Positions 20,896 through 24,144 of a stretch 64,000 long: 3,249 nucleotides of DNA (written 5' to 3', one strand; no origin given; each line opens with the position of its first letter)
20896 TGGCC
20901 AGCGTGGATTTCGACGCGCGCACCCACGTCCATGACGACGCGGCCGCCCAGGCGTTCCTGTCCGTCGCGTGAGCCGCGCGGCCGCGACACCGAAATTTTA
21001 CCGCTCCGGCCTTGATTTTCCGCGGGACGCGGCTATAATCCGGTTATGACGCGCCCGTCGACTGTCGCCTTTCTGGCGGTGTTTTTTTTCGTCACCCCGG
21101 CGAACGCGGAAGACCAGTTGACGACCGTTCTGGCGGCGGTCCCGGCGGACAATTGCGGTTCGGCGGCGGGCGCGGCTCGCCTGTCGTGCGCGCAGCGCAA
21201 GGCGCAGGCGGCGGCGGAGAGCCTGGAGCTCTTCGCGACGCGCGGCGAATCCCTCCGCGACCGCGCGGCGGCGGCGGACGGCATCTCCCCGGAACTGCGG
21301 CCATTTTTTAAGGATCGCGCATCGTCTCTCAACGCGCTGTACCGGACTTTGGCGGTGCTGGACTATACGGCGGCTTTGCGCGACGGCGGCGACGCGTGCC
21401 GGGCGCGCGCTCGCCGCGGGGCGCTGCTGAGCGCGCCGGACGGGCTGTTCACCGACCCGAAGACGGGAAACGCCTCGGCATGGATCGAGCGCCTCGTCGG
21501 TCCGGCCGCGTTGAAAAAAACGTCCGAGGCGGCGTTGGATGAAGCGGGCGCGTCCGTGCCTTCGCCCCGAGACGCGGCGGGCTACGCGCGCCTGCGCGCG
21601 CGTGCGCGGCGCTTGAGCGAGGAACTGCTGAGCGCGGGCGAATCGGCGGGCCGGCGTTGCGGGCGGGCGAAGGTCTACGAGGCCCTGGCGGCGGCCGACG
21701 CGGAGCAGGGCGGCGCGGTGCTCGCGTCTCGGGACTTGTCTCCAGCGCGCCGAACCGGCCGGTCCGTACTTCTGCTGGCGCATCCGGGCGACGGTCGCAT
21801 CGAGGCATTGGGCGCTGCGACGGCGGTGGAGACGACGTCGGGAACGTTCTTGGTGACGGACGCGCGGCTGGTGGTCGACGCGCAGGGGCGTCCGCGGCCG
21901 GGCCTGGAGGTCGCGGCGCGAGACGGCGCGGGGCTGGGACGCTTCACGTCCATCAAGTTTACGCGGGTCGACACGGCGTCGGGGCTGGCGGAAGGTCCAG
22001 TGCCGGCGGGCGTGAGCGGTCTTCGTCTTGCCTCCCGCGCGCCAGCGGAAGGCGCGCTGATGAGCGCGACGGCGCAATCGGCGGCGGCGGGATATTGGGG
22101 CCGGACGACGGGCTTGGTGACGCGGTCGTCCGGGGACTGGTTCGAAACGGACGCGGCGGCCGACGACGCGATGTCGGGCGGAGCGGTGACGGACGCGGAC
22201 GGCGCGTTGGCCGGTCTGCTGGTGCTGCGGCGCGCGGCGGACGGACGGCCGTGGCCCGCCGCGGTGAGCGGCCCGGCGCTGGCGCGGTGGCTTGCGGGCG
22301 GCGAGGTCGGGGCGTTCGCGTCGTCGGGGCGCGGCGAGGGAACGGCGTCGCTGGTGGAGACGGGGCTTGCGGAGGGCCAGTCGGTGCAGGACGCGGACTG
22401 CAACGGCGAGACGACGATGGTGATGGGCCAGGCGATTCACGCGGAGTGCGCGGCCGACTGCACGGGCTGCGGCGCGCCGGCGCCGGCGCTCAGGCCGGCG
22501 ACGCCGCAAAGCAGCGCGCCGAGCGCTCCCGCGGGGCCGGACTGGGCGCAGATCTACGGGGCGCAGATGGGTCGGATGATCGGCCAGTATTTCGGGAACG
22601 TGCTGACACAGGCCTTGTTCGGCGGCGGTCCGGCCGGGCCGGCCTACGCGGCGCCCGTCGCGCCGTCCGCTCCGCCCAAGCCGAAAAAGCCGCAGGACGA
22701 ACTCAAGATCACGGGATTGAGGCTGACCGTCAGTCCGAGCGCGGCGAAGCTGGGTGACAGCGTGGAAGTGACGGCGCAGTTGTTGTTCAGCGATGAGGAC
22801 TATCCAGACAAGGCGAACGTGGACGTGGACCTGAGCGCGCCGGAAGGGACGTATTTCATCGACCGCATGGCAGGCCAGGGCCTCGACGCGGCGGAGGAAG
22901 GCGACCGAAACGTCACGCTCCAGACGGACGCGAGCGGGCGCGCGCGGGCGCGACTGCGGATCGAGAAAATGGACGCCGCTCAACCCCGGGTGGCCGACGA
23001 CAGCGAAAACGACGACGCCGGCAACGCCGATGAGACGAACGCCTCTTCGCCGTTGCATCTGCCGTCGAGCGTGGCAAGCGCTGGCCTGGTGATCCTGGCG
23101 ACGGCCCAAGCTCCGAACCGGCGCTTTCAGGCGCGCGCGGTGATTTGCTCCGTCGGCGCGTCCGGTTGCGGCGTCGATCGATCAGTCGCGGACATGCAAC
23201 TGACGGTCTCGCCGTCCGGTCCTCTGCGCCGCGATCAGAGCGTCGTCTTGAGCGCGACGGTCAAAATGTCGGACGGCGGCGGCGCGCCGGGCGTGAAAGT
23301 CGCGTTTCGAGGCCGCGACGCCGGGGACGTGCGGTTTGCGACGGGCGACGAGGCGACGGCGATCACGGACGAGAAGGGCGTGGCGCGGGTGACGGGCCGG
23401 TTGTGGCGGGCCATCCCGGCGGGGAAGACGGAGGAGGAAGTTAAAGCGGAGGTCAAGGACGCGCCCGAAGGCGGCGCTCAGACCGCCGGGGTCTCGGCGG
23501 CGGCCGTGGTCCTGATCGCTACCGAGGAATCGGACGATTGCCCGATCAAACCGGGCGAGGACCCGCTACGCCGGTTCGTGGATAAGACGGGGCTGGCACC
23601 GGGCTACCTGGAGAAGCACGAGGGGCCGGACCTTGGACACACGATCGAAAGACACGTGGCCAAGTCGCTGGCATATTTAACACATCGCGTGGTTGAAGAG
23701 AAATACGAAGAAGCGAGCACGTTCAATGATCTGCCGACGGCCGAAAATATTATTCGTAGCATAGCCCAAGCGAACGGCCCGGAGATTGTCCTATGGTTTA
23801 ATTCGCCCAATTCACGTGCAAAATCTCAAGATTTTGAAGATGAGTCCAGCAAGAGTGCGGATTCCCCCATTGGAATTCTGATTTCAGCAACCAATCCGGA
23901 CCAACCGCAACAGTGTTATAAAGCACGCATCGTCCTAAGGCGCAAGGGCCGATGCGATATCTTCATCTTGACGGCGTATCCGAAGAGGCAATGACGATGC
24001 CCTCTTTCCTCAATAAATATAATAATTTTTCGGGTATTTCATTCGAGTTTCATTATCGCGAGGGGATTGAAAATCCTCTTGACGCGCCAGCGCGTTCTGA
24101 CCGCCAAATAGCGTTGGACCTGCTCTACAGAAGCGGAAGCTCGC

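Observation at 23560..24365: Polymorphic-toxin tip: RNase A-like (CdiA-CT type) C-terminal domain plus overlapping immunity gene, marked by an abrupt composition drop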

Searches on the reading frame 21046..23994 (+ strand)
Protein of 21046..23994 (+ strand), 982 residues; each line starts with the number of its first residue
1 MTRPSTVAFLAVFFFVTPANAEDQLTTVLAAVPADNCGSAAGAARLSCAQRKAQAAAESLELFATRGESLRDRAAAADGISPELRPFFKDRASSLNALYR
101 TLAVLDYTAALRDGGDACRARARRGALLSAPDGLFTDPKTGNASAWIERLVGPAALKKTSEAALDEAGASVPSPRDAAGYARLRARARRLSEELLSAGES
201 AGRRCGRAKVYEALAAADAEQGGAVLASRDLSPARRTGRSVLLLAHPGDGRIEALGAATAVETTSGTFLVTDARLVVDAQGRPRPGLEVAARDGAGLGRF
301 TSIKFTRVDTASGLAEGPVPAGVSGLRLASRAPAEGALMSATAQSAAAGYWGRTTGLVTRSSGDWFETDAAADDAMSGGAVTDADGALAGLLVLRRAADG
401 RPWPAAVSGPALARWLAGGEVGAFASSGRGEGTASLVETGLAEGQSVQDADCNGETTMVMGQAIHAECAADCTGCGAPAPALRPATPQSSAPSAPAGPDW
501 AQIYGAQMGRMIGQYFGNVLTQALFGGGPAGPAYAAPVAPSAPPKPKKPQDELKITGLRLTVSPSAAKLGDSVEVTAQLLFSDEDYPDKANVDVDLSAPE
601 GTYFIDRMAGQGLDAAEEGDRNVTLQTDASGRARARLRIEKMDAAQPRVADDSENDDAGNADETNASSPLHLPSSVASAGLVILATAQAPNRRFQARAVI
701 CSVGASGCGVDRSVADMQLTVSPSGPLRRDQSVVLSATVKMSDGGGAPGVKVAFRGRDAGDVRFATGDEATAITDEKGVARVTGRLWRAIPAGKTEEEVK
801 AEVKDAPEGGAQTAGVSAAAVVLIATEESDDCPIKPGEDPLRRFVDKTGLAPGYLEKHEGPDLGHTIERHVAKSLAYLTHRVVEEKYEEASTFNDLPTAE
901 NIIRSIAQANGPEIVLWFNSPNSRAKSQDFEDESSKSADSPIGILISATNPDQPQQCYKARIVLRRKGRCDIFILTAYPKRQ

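Call 3: search_protein_families(library=pfam, proteins=[window:21046-23994:+], max_evalue=1)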
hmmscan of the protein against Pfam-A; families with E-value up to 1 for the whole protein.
window:21046-23994:+ (982 aa): 4 families
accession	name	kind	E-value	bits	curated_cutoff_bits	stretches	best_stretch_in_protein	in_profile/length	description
PF18431.6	RNAse_A_bac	-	9.8e-19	68.7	27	1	864-979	1-113/113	Bacterial CdiA-CT RNAse A domain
PF13365.12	Trypsin_2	-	0.0021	19.3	27.6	1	268-391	11-144/144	Trypsin-like peptidase domain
PF02369.22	Big_1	-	0.0021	18.6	34.9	1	732-783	18-65/93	Bacterial Ig-like domain (group 1)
PF16640.11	Big_3_5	-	0.56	11.2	35.5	0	729-784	10-55/88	Bacterial Ig-like domain (group 3)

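Call 8: find_homologous_proteins(query=window:21046-23991:+, max_evalue=0.001)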
Query window:21046-23991:+ (982 aa): 12 proteins with E <= 0.001 among 8000 candidates.
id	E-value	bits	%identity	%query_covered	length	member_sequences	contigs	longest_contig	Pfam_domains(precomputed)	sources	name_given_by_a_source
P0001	0.0e+0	2132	100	100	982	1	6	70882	PF18431.7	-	-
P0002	1.0e-148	515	45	69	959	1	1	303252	PF13365.13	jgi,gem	-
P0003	5.2e-70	255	36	59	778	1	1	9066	-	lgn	-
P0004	8.6e-62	228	36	58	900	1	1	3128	-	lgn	-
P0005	3.5e-50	189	33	61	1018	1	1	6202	PF13365.13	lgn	-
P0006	2.9e-49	186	37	44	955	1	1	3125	PF13365.13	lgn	-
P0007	4.2e-49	186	31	67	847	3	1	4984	PF13365.13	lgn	-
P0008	3.8e-46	176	37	45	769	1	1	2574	PF13365.13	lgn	-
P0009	3.6e-42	163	33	46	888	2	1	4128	PF13365.13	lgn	-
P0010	5.9e-40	155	40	34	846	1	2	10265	PF13365.13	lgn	-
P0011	3.7e-39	153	38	34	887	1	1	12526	PF13365.13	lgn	-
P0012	8.4e-35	138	39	38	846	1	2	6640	PF13365.13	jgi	jgi:hypothetical protein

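Call 10: search_protein_families(library=pfam, proteins=[P0002, P0003, P0004, P0005, P0006, P0007, P0008, P0009, P0011, P0012], max_evalue=0.1)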
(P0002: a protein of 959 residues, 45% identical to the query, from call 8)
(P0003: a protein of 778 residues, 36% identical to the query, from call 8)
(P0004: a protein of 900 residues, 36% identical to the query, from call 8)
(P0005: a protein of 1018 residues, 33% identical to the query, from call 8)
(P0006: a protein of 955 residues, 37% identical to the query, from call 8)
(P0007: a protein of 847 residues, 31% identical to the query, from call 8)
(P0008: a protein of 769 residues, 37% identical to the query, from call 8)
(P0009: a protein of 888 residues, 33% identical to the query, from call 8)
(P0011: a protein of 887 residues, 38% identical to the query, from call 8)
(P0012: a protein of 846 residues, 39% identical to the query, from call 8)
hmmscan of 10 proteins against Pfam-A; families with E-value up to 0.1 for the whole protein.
P0002 (959 aa): 1 family
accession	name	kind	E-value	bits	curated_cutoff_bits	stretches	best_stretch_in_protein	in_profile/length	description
PF13365.12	Trypsin_2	-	5.8e-06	27.5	27.6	1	263-387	11-144/144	Trypsin-like peptidase domain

P0003 (778 aa): 1 family
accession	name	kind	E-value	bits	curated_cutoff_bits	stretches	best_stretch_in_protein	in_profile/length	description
PF13365.12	Trypsin_2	-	9.3e-05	23.6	27.6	1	223-326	32-144/144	Trypsin-like peptidase domain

P0004 (900 aa): 1 family
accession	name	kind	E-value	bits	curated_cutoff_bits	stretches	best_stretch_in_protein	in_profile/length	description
PF13365.12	Trypsin_2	-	2.7e-05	25.4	27.6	1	285-389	30-144/144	Trypsin-like peptidase domain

P0005 (1018 aa): 2 families
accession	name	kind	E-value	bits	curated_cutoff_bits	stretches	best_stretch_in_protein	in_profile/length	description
PF13365.12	Trypsin_2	-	2.9e-13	51.2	27.6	1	263-392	3-144/144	Trypsin-like peptidase domain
PF02369.22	Big_1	-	0.048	14.2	34.9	0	598-631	34-70/93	Bacterial Ig-like domain (group 1)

P0006 (955 aa): 1 family
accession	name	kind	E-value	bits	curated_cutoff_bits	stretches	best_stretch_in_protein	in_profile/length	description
PF13365.12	Trypsin_2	-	5.4e-11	43.9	27.6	1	269-392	9-144/144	Trypsin-like peptidase domain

P0007 (847 aa): 1 family
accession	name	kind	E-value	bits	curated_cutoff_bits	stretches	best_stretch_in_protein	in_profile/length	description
PF13365.12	Trypsin_2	-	2e-06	29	27.6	1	291-389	34-144/144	Trypsin-like peptidase domain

P0008 (769 aa): 1 family
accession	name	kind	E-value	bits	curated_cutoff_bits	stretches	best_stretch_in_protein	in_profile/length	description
PF13365.12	Trypsin_2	-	4.7e-06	27.8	27.6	1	264-389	2-144/144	Trypsin-like peptidase domain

P0009 (888 aa): 1 family
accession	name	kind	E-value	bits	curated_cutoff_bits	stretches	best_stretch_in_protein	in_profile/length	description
PF13365.12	Trypsin_2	-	5.4e-12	47.1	27.6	1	265-393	5-144/144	Trypsin-like peptidase domain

P0011 (887 aa): 1 family
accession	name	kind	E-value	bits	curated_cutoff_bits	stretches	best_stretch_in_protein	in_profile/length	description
PF13365.12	Trypsin_2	-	2.4e-10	41.7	27.6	1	286-411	8-144/144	Trypsin-like peptidase domain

P0012 (846 aa): 1 family
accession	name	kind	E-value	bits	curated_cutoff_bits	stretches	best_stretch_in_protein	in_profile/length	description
PF13365.12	Trypsin_2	-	1.2e-11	46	27.6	1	258-374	10-144/144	Trypsin-like peptidase domain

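Call 13: find_encoding_contigs(protein=P0002, flank=8000, max_places=3)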
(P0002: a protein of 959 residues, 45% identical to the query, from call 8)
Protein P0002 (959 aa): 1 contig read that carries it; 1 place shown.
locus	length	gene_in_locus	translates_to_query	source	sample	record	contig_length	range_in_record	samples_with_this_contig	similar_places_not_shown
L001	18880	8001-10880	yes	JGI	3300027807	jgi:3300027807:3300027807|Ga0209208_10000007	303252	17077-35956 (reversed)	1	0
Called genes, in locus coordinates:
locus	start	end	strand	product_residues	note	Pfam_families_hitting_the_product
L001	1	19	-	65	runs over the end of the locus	-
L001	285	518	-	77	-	PF07927:HicA_toxin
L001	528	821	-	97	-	-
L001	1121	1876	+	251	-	PF20772:TACO1_YebC_N, PF01709:Transcrip_reg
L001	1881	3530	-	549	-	-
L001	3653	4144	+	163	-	PF02075:RuvC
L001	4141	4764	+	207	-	PF01330:RuvA_N, PF14520:HHH_5 (faint), PF07499:RuvA_C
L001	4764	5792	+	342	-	PF05496:RuvB_N, PF00004:AAA, PF07728:AAA_5 (faint), PF17864:AAA_lid_4, PF05491:WHD_RuvB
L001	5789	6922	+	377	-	PF08486:SpoIID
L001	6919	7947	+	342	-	PF02547:Queuosine_synth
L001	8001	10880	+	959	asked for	PF13365:Trypsin_2 (weak)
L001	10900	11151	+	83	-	-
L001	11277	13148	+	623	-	PF00211:Guanylate_cyc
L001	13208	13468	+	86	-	-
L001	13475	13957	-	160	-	-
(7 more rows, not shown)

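Call 14: find_encoding_contigs(protein=window:21046-23994:+, flank=3000, max_places=6)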
Protein window:21046-23994:+ (982 aa): 15 contigs read that carry it; 6 places shown.
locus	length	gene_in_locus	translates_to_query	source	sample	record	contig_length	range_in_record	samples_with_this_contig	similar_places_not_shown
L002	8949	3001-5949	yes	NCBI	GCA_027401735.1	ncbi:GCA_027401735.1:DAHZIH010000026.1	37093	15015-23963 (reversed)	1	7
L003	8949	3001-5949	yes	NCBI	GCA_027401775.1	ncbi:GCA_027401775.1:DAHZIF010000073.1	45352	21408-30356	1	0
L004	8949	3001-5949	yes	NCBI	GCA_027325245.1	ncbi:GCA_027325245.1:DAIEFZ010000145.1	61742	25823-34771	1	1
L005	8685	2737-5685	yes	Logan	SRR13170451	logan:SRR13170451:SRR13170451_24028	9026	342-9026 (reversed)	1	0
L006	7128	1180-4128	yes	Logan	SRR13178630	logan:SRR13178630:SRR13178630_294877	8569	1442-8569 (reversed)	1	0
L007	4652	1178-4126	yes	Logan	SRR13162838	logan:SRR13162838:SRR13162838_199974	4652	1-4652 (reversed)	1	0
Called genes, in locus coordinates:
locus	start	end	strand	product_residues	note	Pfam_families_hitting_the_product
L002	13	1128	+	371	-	PF00072:Response_reg, PF00512:HisKA, PF02518:HATPase_c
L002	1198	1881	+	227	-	PF00072:Response_reg, PF00196:GerE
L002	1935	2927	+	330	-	PF10094:DUF2332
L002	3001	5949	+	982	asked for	PF18431:RNAse_A_bac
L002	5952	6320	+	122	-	-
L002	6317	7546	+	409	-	-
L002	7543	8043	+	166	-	-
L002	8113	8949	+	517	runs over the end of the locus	PF01078:Mg_chelatase (faint), PF05496:RuvB_N (faint), PF06068:TIP49 (weak), PF00004:AAA, PF07728:AAA_5 (weak), PF17862:AAA_lid_3, PF01434:Peptidase_M41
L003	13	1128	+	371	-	PF00072:Response_reg, PF00512:HisKA, PF02518:HATPase_c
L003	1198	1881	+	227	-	PF00072:Response_reg, PF00196:GerE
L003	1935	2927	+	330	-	PF10094:DUF2332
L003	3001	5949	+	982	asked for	PF18431:RNAse_A_bac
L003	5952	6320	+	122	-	-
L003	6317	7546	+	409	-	-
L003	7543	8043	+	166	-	-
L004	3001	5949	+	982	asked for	PF18431:RNAse_A_bac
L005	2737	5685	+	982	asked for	PF18431:RNAse_A_bac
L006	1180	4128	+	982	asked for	PF18431:RNAse_A_bac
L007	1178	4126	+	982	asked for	PF18431:RNAse_A_bac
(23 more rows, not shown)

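Call 15: find_encoding_contigs(protein=P0011, flank=8000, max_places=2)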
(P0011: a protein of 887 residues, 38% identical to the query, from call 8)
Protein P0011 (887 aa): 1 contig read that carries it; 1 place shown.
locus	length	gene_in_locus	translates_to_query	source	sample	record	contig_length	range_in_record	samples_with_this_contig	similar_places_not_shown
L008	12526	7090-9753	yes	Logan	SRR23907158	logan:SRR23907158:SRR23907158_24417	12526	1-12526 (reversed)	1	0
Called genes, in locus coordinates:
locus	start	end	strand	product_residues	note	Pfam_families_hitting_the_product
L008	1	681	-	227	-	?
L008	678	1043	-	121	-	-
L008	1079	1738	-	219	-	PF00072:Response_reg, PF00486:Trans_reg_C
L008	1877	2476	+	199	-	PF12728:HTH_17 (weak), PF00072:Response_reg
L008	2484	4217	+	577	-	PF02776:TPP_enzyme_N, PF00205:TPP_enzyme_M, PF02775:TPP_enzyme_C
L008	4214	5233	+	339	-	PF08100:Dimerisation, PF00891:Methyltransf_2, PF05175:MTS (weak), PF13489:Methyltransf_23, PF08241:Methyltransf_11, PF08242:Methyltransf_12 (weak), PF13649:Methyltransf_25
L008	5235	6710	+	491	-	PF00496:SBP_bac_5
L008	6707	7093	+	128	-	PF02311:AraC_binding, PF07883:Cupin_2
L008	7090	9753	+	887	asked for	PF13365:Trypsin_2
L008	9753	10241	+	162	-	-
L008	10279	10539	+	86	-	-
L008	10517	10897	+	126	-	PF12796:Ank_2, PF13606:Ank_3 (faint), PF12796:Ank_2, PF13637:Ank_4 (weak), PF13857:Ank_5, PF00023:Ank, PF13637:Ank_4 (weak)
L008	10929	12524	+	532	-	?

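Call 16: find_encoding_contigs(protein=P0003, flank=8000, max_places=2)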
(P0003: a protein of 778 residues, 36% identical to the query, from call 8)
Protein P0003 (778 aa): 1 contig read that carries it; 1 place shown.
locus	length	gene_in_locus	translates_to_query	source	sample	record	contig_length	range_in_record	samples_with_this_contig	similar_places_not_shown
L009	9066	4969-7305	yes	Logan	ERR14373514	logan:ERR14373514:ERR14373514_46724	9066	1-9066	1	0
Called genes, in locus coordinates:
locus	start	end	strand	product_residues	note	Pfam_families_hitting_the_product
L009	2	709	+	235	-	?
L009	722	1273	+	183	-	PF00936:BMC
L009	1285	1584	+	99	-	PF01909:NTP_transf_2, PF18765:Polbeta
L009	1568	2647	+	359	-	PF12146:Hydrolase_4, PF12697:Abhydrolase_6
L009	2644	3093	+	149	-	PF02502:LacAB_rpiB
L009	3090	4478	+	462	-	PF00656:Peptidase_C14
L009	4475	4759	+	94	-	PF03319:EutN_CcmL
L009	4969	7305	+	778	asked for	-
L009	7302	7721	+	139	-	-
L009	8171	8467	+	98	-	PF03319:EutN_CcmL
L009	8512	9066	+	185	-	?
